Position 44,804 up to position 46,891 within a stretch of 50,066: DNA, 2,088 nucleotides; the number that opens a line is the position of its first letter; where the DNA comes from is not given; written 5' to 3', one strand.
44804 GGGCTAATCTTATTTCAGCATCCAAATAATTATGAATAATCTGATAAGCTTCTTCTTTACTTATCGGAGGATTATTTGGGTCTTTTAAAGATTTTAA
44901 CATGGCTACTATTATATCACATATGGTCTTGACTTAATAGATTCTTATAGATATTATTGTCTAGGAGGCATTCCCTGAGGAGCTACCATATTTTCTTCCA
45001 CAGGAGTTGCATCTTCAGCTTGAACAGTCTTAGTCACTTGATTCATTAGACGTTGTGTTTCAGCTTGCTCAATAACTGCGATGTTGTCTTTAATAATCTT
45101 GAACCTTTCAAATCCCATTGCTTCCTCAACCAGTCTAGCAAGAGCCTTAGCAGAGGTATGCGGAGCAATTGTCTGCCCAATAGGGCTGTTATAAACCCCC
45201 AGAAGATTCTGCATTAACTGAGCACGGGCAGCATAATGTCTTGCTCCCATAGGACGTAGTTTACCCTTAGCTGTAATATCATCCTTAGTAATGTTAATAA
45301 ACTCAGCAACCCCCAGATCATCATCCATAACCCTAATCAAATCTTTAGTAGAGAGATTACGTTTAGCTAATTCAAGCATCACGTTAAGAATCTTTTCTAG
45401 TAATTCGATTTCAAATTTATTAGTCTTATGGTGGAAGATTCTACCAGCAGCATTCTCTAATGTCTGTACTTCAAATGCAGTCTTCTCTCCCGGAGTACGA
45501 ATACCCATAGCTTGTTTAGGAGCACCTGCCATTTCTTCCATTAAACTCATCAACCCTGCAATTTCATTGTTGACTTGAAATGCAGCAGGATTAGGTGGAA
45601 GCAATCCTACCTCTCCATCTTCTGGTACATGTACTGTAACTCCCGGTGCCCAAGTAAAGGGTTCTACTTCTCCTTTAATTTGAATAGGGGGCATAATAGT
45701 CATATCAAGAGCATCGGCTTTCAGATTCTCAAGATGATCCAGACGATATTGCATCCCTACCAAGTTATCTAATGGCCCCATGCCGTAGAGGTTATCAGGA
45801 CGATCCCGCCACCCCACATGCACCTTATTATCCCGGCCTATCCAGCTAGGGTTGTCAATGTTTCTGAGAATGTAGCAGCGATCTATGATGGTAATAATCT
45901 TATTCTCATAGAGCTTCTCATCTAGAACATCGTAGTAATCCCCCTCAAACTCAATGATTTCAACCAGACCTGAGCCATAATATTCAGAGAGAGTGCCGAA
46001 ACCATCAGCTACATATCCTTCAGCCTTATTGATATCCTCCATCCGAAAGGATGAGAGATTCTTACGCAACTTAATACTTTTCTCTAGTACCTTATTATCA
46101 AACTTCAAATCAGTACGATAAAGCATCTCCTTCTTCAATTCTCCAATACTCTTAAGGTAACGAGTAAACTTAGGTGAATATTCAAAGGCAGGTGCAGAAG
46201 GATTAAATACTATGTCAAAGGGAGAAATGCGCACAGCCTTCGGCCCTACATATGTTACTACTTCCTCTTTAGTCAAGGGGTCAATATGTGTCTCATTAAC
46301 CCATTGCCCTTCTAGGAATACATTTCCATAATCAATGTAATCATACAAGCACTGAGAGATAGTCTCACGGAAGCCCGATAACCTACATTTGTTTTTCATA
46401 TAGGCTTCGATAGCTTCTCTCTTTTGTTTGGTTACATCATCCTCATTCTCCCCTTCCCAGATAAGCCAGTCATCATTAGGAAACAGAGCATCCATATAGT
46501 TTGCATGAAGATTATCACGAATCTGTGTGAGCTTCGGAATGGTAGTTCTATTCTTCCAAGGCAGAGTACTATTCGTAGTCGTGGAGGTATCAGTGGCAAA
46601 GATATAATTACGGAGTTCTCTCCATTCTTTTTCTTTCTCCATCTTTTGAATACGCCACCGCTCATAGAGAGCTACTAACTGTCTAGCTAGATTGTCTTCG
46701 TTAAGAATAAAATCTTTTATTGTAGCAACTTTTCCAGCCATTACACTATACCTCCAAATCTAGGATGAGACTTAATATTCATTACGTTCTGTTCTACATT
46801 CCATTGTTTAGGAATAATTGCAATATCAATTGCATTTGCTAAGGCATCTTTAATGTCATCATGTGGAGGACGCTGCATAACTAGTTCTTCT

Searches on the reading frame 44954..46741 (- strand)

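Call 12: search_protein_families(library=phrogs, proteins=[window:44954-46741:-])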
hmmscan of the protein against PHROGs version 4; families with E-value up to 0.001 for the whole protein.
window:44954-46741:- (595 aa): 1 family
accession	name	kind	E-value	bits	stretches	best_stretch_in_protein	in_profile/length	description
phrog_332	-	connector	8.5e-94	315.9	1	14-576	6-527/560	head-tail adaptor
